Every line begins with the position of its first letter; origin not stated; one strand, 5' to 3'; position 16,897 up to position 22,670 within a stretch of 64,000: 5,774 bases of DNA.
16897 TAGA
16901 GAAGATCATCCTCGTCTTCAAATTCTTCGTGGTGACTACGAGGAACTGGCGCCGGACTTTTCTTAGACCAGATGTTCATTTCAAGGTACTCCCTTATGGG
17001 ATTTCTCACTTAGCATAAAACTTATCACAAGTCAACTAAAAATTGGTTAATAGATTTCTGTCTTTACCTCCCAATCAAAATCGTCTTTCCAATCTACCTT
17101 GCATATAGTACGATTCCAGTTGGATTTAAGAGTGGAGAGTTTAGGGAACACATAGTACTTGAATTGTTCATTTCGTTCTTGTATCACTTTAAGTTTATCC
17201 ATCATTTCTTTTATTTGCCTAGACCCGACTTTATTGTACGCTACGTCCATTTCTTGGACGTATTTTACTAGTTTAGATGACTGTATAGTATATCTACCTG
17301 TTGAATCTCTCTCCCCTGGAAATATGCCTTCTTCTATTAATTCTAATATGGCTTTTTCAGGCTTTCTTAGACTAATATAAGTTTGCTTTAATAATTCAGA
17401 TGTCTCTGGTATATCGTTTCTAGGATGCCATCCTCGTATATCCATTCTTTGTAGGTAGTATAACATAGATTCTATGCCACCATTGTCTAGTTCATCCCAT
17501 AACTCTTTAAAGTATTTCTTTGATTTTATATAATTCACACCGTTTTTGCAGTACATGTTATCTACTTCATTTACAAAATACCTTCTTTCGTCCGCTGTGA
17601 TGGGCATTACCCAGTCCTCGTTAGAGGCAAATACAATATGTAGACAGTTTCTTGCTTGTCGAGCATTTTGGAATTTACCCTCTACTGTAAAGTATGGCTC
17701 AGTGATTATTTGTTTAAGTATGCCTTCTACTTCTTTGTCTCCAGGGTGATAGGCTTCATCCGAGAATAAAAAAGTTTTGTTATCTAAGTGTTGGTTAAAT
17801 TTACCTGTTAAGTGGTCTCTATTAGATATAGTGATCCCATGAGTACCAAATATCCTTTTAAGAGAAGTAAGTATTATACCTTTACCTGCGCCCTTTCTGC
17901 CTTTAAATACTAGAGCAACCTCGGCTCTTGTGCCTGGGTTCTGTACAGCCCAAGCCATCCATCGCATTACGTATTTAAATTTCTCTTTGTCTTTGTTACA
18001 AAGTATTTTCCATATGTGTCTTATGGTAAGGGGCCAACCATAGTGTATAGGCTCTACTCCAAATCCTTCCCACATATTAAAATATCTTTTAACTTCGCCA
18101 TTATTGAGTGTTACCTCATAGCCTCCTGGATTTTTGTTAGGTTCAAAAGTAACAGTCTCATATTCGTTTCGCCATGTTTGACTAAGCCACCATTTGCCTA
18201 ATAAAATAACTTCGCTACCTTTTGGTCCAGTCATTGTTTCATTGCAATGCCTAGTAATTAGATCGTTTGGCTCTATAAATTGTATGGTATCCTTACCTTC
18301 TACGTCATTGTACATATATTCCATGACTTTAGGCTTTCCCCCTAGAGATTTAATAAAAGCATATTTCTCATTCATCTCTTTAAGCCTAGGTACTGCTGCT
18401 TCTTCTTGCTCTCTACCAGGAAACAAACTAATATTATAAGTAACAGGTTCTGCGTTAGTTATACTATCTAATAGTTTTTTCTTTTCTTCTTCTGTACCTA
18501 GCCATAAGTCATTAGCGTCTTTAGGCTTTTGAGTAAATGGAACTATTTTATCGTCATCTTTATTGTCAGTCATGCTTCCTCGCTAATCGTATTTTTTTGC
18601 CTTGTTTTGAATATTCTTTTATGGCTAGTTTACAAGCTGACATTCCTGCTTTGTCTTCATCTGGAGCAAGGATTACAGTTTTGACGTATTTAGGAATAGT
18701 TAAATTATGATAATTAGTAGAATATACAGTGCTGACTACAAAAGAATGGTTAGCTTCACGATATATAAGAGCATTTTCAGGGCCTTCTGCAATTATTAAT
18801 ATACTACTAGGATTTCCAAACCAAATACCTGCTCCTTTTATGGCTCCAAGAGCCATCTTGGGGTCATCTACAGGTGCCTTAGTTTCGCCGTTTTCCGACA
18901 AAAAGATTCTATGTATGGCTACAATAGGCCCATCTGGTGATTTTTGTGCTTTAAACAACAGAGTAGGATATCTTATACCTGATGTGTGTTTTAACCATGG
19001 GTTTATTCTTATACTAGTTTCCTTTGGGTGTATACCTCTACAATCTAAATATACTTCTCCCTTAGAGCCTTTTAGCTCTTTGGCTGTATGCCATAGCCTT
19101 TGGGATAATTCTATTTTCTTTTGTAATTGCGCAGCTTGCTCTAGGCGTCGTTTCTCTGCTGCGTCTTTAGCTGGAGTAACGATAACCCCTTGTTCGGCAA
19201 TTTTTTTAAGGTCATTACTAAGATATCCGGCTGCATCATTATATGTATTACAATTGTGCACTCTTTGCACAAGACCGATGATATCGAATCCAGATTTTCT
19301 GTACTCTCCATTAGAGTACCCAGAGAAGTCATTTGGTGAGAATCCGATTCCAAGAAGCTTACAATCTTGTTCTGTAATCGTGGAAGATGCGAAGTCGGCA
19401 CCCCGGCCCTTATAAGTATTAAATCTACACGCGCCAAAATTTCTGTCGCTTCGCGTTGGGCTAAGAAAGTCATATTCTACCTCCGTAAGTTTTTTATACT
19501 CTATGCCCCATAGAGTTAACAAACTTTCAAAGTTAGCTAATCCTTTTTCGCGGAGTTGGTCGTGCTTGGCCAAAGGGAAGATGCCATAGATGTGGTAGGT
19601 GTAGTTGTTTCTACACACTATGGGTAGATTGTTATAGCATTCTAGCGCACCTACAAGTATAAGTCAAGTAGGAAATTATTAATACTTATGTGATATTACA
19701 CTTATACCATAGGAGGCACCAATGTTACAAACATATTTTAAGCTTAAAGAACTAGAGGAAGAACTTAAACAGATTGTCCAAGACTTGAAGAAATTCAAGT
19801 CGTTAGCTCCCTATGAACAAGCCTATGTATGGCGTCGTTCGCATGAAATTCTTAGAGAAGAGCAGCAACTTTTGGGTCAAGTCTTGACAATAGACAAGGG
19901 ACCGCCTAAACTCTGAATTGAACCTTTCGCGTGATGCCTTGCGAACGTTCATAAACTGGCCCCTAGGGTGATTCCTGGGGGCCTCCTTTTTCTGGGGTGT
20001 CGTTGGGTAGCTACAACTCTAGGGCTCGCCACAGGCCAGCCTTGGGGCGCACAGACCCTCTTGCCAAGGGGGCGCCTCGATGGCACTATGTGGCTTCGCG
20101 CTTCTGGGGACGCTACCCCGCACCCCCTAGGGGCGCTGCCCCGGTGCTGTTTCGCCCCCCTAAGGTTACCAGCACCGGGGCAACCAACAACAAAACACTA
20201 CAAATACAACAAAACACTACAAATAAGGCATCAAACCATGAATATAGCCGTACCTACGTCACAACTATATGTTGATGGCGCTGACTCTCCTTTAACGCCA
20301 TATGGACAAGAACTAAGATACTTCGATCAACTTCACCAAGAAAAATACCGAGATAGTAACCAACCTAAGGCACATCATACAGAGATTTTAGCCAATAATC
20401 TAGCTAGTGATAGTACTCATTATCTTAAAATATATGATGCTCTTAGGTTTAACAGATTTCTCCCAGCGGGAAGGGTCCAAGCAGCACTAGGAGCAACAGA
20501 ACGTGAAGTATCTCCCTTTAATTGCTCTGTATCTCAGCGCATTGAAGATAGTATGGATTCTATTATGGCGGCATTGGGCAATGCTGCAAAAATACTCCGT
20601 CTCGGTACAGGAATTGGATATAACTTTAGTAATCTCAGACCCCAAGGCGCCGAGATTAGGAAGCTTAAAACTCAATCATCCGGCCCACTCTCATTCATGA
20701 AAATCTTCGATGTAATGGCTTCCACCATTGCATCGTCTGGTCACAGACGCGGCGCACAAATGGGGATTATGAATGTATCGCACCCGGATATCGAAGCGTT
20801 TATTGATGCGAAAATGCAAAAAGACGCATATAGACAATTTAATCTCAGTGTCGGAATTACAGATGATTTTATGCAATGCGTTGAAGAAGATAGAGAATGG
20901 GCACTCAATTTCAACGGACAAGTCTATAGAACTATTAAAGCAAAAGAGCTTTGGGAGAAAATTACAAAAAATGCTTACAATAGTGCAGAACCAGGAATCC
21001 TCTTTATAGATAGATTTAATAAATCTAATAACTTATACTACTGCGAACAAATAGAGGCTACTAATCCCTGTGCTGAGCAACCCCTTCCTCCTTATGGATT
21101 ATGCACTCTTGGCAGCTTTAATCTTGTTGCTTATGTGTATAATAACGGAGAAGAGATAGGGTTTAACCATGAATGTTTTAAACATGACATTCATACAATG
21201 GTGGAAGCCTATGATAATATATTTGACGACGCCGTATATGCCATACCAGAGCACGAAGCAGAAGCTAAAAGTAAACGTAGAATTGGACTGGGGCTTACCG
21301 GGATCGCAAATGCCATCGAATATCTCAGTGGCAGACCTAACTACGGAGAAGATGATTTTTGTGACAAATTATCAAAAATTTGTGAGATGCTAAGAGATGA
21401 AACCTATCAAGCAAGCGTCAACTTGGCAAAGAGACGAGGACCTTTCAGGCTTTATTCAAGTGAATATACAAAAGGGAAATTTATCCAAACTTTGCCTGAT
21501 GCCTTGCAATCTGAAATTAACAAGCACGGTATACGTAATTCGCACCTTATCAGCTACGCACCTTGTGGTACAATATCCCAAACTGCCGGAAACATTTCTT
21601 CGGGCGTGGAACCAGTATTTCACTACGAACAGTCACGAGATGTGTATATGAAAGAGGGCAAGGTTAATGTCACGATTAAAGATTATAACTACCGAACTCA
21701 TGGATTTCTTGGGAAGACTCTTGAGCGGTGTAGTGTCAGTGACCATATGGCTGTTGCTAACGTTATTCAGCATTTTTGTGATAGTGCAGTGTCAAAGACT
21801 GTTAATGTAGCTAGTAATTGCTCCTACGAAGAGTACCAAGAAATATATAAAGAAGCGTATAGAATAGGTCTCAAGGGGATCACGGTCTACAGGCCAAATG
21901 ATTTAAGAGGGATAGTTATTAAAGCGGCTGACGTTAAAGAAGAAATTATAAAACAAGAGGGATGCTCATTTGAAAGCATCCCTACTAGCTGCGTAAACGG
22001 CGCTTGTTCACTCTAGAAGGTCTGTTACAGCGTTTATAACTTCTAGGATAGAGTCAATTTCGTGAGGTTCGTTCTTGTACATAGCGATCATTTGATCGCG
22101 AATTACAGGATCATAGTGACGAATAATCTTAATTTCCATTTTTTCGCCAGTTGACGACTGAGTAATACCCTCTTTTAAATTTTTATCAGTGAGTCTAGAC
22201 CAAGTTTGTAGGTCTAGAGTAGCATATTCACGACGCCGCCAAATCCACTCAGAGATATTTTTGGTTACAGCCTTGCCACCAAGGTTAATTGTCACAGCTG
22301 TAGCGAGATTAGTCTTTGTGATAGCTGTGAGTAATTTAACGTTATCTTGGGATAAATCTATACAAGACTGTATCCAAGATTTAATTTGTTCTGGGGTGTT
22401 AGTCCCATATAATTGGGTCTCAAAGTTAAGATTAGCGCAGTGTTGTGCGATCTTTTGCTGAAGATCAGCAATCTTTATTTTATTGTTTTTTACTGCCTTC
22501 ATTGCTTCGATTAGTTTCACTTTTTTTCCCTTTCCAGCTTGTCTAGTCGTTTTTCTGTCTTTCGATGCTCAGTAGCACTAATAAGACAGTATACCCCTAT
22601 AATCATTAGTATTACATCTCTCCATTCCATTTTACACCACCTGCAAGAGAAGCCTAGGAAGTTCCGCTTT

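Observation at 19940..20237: About 250-nt GC-rich, multi-hairpin non-coding element plus a tandem AC-rich 19-nt repeat immediately upstream of the ribonucleotide reductase gene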

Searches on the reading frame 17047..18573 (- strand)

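Call 14: search_protein_families(library=pfam, proteins=[window:17047-18573:-], max_evalue=0.01)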
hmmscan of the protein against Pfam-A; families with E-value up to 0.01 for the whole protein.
window:17047-18573:- (508 aa): 2 families
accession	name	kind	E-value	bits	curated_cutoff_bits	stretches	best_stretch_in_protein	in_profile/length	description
PF19263.5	DUF5906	-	3.7e-22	79.6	27.6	1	223-331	1-114/114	Family of unknown function (DUF5906)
PF05272.17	VapE-like_dom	-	6.4e-06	26.2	25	1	199-361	32-187/217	Virulence-associated protein E-like domain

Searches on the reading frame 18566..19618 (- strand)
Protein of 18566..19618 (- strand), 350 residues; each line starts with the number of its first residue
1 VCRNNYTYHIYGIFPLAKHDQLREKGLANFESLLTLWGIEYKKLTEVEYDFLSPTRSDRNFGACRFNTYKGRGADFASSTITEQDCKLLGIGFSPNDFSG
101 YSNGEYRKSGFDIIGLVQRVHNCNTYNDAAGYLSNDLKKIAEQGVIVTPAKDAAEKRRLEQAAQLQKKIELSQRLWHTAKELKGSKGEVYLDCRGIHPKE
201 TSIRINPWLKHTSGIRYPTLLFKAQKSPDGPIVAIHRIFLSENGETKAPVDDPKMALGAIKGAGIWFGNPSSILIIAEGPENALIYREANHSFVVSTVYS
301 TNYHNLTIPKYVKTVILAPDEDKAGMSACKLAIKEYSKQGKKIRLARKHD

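Call 14: search_protein_families(library=pfam, proteins=[window:18566-19618:-], max_evalue=0.01)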
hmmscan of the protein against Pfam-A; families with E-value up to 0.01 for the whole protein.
window:18566-19618:- (350 aa): 5 families
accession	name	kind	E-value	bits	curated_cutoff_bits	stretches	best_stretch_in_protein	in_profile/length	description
PF23639.1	DUF7146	-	7.7e-21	74.9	27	1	167-267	2-105/105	Domain of unknown function (DUF7146)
PF13362.12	Toprim_3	-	3.2e-06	27.9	27.2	1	274-346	2-77/95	Toprim domain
PF13155.12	Toprim_2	-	0.00035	21.3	22.1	1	281-345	7-75/88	Toprim-like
PF01751.28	Toprim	-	0.0007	20.2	23.1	1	274-346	2-94/96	Toprim domain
PF13662.12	Toprim_4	-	0.0039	17.8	25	1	274-344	3-82/85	Toprim domain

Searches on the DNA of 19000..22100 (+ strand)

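Call 7: search_dna_similar(query=window:19000-22100:+, collection=phages, mode=near, max_rows=30)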
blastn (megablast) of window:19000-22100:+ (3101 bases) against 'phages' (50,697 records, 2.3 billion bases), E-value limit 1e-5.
No match.

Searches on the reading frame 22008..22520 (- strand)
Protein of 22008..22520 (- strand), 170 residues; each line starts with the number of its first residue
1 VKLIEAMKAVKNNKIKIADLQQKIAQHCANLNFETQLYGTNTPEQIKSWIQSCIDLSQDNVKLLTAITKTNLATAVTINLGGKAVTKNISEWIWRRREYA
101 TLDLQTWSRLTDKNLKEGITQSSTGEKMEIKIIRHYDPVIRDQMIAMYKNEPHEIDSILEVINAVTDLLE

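Call 14: search_protein_families(library=pfam, proteins=[window:22008-22520:-], max_evalue=0.01)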
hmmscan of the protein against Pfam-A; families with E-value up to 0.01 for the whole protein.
window:22008-22520:- (170 aa): 1 family
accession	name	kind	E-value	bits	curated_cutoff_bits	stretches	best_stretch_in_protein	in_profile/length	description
PF20935.2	DUF6847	-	0.001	19.5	27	1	18-168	2-141/141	Family of unknown function (DUF6847)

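Call 87: search_protein_families(library=phrogs, proteins=[window:22011-22520:-], max_evalue=0.001)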
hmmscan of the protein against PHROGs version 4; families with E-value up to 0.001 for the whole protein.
window:22011-22520:- (170 aa): 0 families
